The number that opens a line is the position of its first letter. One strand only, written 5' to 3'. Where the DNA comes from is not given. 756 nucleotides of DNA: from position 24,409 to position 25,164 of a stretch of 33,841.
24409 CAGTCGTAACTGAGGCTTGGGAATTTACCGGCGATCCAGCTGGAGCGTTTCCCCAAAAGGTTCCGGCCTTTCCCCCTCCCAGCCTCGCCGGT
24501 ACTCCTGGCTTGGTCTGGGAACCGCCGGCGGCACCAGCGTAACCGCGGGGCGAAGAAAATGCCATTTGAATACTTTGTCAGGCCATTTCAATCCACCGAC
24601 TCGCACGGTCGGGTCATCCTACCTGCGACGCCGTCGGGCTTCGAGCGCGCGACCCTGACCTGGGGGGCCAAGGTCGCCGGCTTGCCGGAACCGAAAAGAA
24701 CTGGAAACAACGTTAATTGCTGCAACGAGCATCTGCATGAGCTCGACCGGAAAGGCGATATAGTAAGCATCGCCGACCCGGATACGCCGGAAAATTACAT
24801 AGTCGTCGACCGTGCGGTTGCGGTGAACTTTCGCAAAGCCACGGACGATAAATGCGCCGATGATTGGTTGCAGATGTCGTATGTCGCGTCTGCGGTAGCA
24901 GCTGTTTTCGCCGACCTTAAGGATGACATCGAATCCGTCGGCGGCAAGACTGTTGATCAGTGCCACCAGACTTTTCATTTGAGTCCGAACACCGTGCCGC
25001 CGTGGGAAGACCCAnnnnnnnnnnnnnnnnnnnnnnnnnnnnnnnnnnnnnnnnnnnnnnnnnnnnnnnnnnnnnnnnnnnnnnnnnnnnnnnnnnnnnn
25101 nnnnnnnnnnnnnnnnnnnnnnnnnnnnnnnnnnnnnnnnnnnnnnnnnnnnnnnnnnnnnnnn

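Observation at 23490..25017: Three tandem paralogous genes with near-identical end blocks and unrelated cores, between the tail-tip protein and the tail fibre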

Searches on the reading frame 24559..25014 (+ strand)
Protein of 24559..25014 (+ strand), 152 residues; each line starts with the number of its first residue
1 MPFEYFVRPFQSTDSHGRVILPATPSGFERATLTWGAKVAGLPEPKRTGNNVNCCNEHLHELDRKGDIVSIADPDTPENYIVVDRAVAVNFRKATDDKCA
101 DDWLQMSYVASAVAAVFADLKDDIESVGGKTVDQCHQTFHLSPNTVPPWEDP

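Call 6: search_protein_families(library=pfam, proteins=[window:24559-25014:+], max_evalue=0.1)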
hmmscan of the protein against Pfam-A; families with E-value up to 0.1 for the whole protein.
window:24559-25014:+ (152 aa): 1 family
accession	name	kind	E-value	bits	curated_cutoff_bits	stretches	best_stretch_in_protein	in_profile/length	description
PF05830.17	NodZ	-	0.021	14.1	28.3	1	86-147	21-84/322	Nodulation protein Z (NodZ)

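Call 7: search_protein_families(library=phrogs, proteins=[window:24559-25014:+], max_evalue=0.1)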
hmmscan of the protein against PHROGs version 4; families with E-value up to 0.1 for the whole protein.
window:24559-25014:+ (152 aa): 0 families

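Call 9: find_homologous_proteins(query=window:24559-25014:+)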
Query window:24559-25014:+ (152 aa): 30 proteins with E <= 0.001 among 59 candidates.
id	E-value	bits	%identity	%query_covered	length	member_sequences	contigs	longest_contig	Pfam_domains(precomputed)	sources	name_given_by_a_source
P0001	2.8e-101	354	100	100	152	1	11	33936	-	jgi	jgi:hypothetical protein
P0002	4.7e-67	243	70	99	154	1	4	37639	-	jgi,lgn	jgi:hypothetical protein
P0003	1.3e-51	192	63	93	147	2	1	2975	-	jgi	jgi:hypothetical protein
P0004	6.2e-51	190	58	100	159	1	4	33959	-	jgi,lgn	jgi:hypothetical protein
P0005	8.9e-51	190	63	95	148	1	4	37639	-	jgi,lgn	jgi:hypothetical protein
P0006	1.4e-46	176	54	100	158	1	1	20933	-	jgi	jgi:hypothetical protein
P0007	1.9e-44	169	56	95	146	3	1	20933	-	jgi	jgi:hypothetical protein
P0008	5.7e-39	151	55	95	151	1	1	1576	-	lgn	-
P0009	7.8e-39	151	56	96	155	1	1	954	-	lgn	-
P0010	2.0e-37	146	55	89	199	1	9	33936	-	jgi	jgi:hypothetical protein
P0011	1.7e-36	143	51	97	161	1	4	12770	-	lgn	-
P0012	7.6e-36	141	50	96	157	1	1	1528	-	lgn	-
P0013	2.0e-32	130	47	97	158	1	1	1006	-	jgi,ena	-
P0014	6.5e-32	128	48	97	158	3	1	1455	-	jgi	jgi:hypothetical protein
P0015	2.8e-31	126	47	96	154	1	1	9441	-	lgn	-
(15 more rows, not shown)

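Call 11: find_encoding_contigs(protein=P0002, flank=10000, max_places=4)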
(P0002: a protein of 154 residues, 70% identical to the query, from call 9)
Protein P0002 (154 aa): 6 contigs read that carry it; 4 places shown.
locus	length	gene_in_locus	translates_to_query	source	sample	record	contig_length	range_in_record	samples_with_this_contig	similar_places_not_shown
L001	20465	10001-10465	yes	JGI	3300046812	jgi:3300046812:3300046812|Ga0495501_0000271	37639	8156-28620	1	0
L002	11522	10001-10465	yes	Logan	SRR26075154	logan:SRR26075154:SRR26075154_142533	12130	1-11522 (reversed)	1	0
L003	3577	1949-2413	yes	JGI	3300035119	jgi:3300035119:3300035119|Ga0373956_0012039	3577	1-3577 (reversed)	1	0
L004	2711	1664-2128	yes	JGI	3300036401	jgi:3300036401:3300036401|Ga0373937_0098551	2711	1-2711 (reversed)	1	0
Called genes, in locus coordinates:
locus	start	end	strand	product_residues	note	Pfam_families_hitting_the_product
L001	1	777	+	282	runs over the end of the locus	PF01391:Collagen (faint)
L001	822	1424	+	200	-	PF24163:HCP (weak)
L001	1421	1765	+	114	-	-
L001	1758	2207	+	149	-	-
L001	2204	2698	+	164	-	-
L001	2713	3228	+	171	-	PF27730:UCP028589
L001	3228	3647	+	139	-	-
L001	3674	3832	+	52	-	-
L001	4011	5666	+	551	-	-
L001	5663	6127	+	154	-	-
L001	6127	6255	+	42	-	-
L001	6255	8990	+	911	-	-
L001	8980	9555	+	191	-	-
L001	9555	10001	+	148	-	-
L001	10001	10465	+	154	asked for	-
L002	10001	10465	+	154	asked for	-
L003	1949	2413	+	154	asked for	-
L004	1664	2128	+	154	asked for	-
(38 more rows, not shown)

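Call 15: find_related_loci(query=A2, collection=viral_contigs, flank=10000)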
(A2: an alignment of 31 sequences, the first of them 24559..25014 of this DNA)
Query A2 (152 aa) in viral_contigs; peptide patterns used: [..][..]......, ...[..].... (x = any residue, [..] = any of these).
24 stretches matched a pattern; 22 encode a relative of the query (tblastn E <= 1e-3); 22 distinct loci.
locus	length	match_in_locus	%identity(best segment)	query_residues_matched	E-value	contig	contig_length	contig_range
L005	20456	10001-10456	70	1-151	2e-72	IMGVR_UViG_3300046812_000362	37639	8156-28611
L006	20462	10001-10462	58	1-152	2e-58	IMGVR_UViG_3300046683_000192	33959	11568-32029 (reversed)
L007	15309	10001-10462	54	1-152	6e-53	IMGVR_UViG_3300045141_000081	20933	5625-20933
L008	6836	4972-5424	51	1-147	3e-43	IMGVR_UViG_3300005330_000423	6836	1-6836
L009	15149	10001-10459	49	1-145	5e-42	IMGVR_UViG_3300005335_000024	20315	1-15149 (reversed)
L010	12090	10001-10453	51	1-147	3e-43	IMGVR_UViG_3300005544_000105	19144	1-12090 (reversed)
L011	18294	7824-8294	46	1-147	3e-37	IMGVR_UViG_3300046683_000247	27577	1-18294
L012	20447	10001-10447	41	1-147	2e-33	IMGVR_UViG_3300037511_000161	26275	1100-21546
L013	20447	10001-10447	41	1-147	2e-33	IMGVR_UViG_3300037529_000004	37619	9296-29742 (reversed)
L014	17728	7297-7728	47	3-145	8e-33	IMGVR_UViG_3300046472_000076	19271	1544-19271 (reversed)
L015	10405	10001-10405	41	1-134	6e-31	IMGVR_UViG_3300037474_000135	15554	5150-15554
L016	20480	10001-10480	38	1-145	1e-28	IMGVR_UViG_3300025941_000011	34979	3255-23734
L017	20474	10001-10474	46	1-148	1e-34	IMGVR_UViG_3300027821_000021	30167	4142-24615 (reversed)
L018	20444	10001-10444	33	3-148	2e-19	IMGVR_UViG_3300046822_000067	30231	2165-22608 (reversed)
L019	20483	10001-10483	39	1-148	6e-26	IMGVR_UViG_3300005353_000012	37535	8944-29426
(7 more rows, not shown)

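Call 16: find_related_loci(query=A2, collection=genome_contigs, flank=10000)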
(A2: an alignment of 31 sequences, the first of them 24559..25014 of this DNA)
Query A2 (152 aa) in genome_contigs; peptide patterns used: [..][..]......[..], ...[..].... (x = any residue, [..] = any of these).
46 stretches matched a pattern, but none encodes a relative of the query by tblastn (E <= 1e-3).

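Call 22: search_solved_structures(query=A2, max_evalue=10)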
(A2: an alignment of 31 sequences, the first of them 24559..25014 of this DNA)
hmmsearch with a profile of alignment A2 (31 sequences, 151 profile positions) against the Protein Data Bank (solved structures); distinct sequences matched with E-value up to 10: 1.
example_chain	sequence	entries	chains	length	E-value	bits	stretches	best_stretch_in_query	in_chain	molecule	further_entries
3jcm_G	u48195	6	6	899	0.71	13.4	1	76-133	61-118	Pre-mRNA-splicing factor 6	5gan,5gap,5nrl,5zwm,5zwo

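Call 25: find_encoding_contigs(protein=P0001, flank=4000, max_places=10)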
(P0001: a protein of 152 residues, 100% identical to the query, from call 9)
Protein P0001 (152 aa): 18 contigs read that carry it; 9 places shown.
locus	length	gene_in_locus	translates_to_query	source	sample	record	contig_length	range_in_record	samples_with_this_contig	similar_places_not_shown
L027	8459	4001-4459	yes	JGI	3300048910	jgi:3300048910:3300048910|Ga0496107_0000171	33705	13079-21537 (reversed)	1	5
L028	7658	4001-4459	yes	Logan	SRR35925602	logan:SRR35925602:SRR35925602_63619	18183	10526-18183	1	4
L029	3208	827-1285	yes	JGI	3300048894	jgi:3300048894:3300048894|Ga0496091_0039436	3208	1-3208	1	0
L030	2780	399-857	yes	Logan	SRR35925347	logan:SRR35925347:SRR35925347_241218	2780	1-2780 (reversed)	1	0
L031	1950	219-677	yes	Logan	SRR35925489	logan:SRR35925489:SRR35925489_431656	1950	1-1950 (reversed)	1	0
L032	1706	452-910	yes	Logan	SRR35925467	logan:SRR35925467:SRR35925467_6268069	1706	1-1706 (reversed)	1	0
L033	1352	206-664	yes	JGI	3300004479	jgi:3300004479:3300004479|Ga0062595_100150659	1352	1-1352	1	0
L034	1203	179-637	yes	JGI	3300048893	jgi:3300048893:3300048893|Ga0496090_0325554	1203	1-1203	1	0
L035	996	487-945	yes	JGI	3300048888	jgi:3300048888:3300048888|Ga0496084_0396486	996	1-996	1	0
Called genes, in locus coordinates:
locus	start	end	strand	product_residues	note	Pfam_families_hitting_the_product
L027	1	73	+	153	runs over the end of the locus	-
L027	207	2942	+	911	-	-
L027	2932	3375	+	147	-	-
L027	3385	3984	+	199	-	-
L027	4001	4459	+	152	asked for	-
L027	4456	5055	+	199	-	-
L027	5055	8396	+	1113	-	-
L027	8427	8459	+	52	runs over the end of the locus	-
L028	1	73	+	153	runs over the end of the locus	-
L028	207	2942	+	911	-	-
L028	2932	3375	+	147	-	-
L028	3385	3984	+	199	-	-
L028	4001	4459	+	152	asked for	-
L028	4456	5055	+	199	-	-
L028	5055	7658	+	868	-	?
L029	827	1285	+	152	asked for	-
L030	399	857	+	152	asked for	-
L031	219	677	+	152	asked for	-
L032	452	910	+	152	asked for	-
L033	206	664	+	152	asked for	-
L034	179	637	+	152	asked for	-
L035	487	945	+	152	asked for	-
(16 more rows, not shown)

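Call 26: predict_structure(alignment_id=A2)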
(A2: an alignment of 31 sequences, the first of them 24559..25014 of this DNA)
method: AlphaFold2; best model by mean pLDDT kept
length: 152 residues; sequences in the alignment: 31
mean_pLDDT: 54.4   pTM: 0.29
mean pLDDT of the five models: 54.4, 54.1, 53.8, 51.2, 50.3
residues with pLDDT >= 90: 0; 70-90: 14; 50-70: 78; < 50: 60
segments of 3 or more residues with pLDDT < 50: 1-7, 11-14, 17-26, 28-41, 47-55, 105-110, 128-133
pLDDT, mean of each block of 10 residues (from residue 1): 45 48 46 45 49 52 69 68 67 58 49 55 51 57 58 50
secondary structure, 60 per line:
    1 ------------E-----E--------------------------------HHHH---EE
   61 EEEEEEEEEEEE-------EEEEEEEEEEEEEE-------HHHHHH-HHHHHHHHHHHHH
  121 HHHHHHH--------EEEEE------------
elements in order: H52-55 E59-72 E80-93 H101-106 H108-127 E136-140

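Call 27: search_protein_representatives(alignment_id=A2)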
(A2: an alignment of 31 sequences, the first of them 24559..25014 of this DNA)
Query: 31 sequences, 151 profile positions. Proteins with E-value up to 0.001 (for the whole library): 146; up to 1e-10: 67; up to 1e-30: 27. The best 146 are listed.
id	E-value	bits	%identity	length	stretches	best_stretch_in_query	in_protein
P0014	3.7e-57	209.1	-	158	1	1-150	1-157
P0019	3.0e-51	190.0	-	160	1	1-150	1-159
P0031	2.2e-48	180.7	-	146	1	1-146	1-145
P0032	5.3e-47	176.2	-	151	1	1-144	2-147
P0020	9.5e-46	172.1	-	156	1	1-148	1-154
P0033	1.7e-45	171.3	-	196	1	1-143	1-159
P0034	3.4e-45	170.3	-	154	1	1-149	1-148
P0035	1.9e-43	164.6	-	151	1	1-150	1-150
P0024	2.4e-42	161.0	-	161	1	1-147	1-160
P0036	3.1e-41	157.4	-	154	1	1-148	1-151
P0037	3.5e-41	157.3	-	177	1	1-147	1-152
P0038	2.4e-40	154.6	-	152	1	3-150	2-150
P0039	2.8e-39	151.1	-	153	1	3-145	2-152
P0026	3.1e-39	150.9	-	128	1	1-107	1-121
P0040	4.7e-38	147.1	-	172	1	3-148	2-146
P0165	3.7e-04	37.1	-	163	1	4-95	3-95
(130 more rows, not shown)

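Call 30: search_protein_families(library=pfam, alignment_id=A4, max_evalue=0.01)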
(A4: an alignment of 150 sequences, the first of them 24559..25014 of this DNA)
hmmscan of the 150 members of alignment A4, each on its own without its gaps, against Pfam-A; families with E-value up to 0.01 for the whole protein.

A. member 1, window:24559-25014:+ (152 aa): 0 families

B. families by the number of members that match (of 150 scanned): 3 families
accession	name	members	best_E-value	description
PF05349.17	GATA-N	1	9.7e-05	GATA-type transcription activator, N-terminal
PF17404.7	Nrap_D3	1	0.0027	Nrap protein domain 3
PF04455.17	Saccharop_dh_N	1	0.0057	LOR/SDH bifunctional enzyme conserved region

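Call 31: search_protein_families(library=phrogs, alignment_id=A4, max_evalue=0.01)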
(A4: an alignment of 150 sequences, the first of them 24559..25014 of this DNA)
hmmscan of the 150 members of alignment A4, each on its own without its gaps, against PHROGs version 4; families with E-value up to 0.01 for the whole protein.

A. member 1, window:24559-25014:+ (152 aa): 0 families

B. families by the number of members that match (of 150 scanned): 4 families
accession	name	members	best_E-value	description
phrog_9703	-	1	1.7e-09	head decoration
phrog_32129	-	1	0.00084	-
phrog_20338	-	1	0.0023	-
phrog_1954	-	1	0.0066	virion structural protein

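Call 32: search_solved_structures(query=A4, max_evalue=10)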
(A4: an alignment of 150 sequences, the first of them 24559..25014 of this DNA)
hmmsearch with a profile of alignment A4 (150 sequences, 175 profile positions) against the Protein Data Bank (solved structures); distinct sequences matched with E-value up to 10: 2.
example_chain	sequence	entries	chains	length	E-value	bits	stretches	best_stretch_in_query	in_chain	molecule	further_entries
4do8_A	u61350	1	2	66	0.64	13.4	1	37-62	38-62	Muscarinic toxin 1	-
7uls_A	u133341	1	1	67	0.7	13.3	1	37-62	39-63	Muscarinic toxin alpha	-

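Call 39: predict_structure(alignment_id=A4)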
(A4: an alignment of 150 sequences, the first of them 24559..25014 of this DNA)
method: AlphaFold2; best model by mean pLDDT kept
length: 152 residues; sequences in the alignment: 150
mean_pLDDT: 67.3   pTM: 0.41
mean pLDDT of the five models: 67.3, 64.9, 64.8, 61.2, 58.2
residues with pLDDT >= 90: 9; 70-90: 42; 50-70: 88; < 50: 13
segments of 3 or more residues with pLDDT < 50: 128-130, 150-152
pLDDT, mean of each block of 10 residues (from residue 1): 56 60 58 61 62 75 87 91 86 76 54 61 58 68 62 44
secondary structure, 60 per line:
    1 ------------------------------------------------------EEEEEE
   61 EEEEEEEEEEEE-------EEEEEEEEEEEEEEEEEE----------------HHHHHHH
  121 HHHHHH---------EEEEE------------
elements in order: E55-72 E80-97 H114-126 E136-140

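Call 43: fold_search(model_id=the predicted structure, library=pdb)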
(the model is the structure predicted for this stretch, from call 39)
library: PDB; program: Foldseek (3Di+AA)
matches with E <= 10: 353; with E <= 0.001: 0
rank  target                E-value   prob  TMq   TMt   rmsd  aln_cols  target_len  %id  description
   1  9q6a_B                2.5e-01  0.13  0.14  0.11  18.5        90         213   13  Crystal structure of octameric COMMD-like protein MBK5214510 from Flavobacteriaceae bacterium (released 2025-10-01)
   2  9q6a_A                2.6e-01  0.15  0.14  0.10  19.6        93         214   13  Crystal structure of octameric COMMD-like protein MBK5214510 from Flavobacteriaceae bacterium (released 2025-10-01)
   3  3gw6_B                4.3e-01  0.12  0.15  0.11  13.6        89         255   11  Intramolecular Chaperone (released 2010-02-02)
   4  1hkb_A                4.9e-01  0.07  0.11  0.03  18.4        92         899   10  CRYSTAL STRUCTURE OF RECOMBINANT HUMAN BRAIN HEXOKINASE TYPE I COMPLEXED WITH GLUCOSE AND GLUCOSE-6-PHOSPHATE (released 1998-06-03)
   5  6vg0_A                5.2e-01  0.11  0.14  0.06  19.4       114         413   10  CRYSTAL STRUCTURE OF HUMAN CYTOSOLIC ISOCITRATE DEHYDROGENASE (IDH1) R132H MUTANT IN COMPLEX WITH NADPH and AGI-15056 (released 2020-02-05)
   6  6pdt_A                5.2e-01  0.09  0.13  0.05  16.8        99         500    8  cryoEM structure of yeast glucokinase filament (released 2020-03-11)
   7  8vhc_B                5.5e-01  0.09  0.12  0.06  18.9       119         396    8  Crystal Structure of Human IDH1 R132Q in complex with NADPH (released 2024-04-24)
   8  3gw6_F                5.8e-01  0.10  0.15  0.11  13.8        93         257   11  Intramolecular Chaperone (released 2010-02-02)
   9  8vh9_A                6.2e-01  0.10  0.14  0.06  19.6       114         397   10  Crystal Structure of Human IDH1 R132Q in complex with NADPH (released 2024-04-24)
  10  1cza                  6.2e-01  0.07  0.13  0.03  18.3        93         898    9  MUTANT MONOMER OF RECOMBINANT HUMAN HEXOKINASE TYPE I COMPLEXED WITH GLUCOSE, GLUCOSE-6-PHOSPHATE, AND ADP (released 2000-03-06)
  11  3map_B                7.0e-01  0.10  0.14  0.06  19.9       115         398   10  Crystal structure of homodimeric R132H mutant of human cytosolic NADP(+)-dependent isocitrate dehydrogenase in complex (released 2010-11-10)
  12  7pjn_D                7.0e-01  0.09  0.13  0.06  19.3       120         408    8  Crystal Structure of Ivosidenib-resistant IDH1 variant R132C S280F in complex with NADPH and inhibitor DS-1001B (released 2022-07-13)
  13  5svf_D                7.0e-01  0.08  0.12  0.06  18.6       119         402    7  IDH1 R132H in complex with IDH125 (released 2017-02-08)
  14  9m82_A                7.5e-01  0.09  0.14  0.06  19.3       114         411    9  Crystal Structure of Human IDH1 in Complex with Kinsenoside (released 2026-03-18)
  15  1dgk                  7.5e-01  0.06  0.11  0.03  18.1        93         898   10  MUTANT MONOMER OF RECOMBINANT HUMAN HEXOKINASE TYPE I WITH GLUCOSE AND ADP IN THE ACTIVE SITE (released 2000-03-08)
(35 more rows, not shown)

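Call 44: fold_search(model_id=the predicted structure, library=viral)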
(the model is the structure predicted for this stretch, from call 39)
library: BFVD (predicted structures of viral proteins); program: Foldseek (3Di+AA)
matches with E <= 10: 394; with E <= 0.001: 0
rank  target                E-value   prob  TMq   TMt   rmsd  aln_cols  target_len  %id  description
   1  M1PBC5                4.2e-02  0.54  0.19  0.20   9.1        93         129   16  Uncharacterized protein [Moumouvirus goulette]
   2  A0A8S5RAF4            8.2e-02  0.18  0.13  0.19  26.1       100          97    9  Uncharacterized protein [virus sp. ctRTq15]
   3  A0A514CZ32            1.2e-01  0.51  0.18  0.28  13.3        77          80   17  Uncharacterized protein (Fragment) [Leviviridae sp.]
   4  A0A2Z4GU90            1.7e-01  0.66  0.24  0.29  13.9        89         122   16  (no name in the UniProt tables at hand)
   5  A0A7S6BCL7            2.5e-01  0.08  0.13  0.13  23.6       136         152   10  Uncharacterized protein (Fragment) [Macrophomina phaseolina chrysovirus 4]
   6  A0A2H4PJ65            3.1e-01  0.08  0.12  0.17  20.9       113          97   10  Uncharacterized protein [Corynebacterium phage phi674]
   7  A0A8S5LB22            4.8e-01  0.07  0.11  0.11  20.4       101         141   11  Internal scaffolding protein [Microviridae sp. cty645]
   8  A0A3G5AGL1            4.8e-01  0.06  0.13  0.10  26.0       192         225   12  Uncharacterized protein [Solumvirus sp.]
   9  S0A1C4                5.1e-01  0.10  0.18  0.22  17.0       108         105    5  (no name in the UniProt tables at hand)
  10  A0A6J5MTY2            5.1e-01  0.03  0.09  0.09  25.5       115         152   10  Uncharacterized protein [uncultured Caudovirales phage]
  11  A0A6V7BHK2            5.5e-01  0.23  0.16  0.29  25.5        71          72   15  (no name in the UniProt tables at hand)
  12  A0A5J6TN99            5.8e-01  0.16  0.22  0.32  15.8        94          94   12  (no name in the UniProt tables at hand)
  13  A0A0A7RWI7            5.8e-01  0.15  0.12  0.21  17.3        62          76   16  (no name in the UniProt tables at hand)
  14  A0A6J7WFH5            5.8e-01  0.05  0.12  0.12  25.9       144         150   10  DUF7936 domain-containing protein (Fragment) [uncultured Caudovirales phage]
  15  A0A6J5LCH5            6.2e-01  0.16  0.17  0.16  10.7        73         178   12  Uncharacterized protein [uncultured Caudovirales phage]
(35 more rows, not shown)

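Call 45: search_dna_similar(query=window:24559-25014:+, collection=phages, mode=protein, max_evalue=0.01)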
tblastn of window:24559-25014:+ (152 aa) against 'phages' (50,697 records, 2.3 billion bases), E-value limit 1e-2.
No match.

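Call 47: find_homologous_proteins(query=A4, max_evalue=0.001)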
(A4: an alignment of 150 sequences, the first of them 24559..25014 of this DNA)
Query A4 (150 sequences) (152 aa, profile of the alignment): 153 proteins with E <= 0.001 among 7993 candidates; the best 120 are listed.
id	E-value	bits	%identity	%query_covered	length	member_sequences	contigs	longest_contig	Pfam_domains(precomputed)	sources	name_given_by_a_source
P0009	2.8e-60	221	56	96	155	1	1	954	-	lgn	-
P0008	1.7e-55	206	55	95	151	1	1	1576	-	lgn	-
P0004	6.9e-54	201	58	100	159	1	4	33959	-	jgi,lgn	jgi:hypothetical protein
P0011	2.2e-53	199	51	97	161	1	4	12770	-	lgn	-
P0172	5.0e-53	198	42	83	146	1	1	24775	-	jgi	jgi:hypothetical protein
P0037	4.0e-52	195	48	84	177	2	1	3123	-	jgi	-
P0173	6.0e-52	194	46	97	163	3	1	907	-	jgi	jgi:hypothetical protein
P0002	8.7e-52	194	70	99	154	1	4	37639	-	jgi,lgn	jgi:hypothetical protein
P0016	4.3e-51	192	45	97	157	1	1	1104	-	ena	-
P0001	1.1e-50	190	100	100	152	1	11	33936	-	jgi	jgi:hypothetical protein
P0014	1.4e-50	190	48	97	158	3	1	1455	-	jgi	jgi:hypothetical protein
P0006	1.9e-50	189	54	100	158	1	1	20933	-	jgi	jgi:hypothetical protein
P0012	2.2e-50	189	50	96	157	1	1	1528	-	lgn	-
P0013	2.5e-49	186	47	97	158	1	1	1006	-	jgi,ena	-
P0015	9.3e-49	184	47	96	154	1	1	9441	-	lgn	-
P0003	3.1e-44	169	63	93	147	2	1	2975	-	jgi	jgi:hypothetical protein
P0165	4.7e-24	103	28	61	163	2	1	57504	-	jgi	jgi:hypothetical protein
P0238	2.3e-12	65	26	60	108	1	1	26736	-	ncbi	-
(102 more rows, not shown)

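Call 48: find_encoding_contigs(protein=P0238, flank=8000, max_places=2)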
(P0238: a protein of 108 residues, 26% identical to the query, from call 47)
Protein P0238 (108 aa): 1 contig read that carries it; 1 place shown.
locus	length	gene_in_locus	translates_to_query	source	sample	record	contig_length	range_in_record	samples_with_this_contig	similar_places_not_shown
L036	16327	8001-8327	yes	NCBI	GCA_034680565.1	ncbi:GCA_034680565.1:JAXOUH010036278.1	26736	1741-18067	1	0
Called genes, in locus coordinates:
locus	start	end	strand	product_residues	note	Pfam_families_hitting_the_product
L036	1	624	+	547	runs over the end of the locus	PF13415:Beta-prop_FBX42 (weak), PF24681:Kelch_KLHDC2_KLHL20_DRC7, PF24996:NANM (faint), PF24681:Kelch_KLHDC2_KLHL20_DRC7 (weak)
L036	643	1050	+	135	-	PF23140:Gp80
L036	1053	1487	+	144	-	-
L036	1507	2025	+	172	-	PF27730:UCP028589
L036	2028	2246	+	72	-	-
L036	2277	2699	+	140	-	PF23789:Pre_tape_measure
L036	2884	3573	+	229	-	PF20039:DUF6441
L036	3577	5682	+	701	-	-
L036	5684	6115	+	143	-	-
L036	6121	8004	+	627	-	-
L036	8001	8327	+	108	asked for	-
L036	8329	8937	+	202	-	-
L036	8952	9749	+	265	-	-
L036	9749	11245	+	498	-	-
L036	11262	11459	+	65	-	-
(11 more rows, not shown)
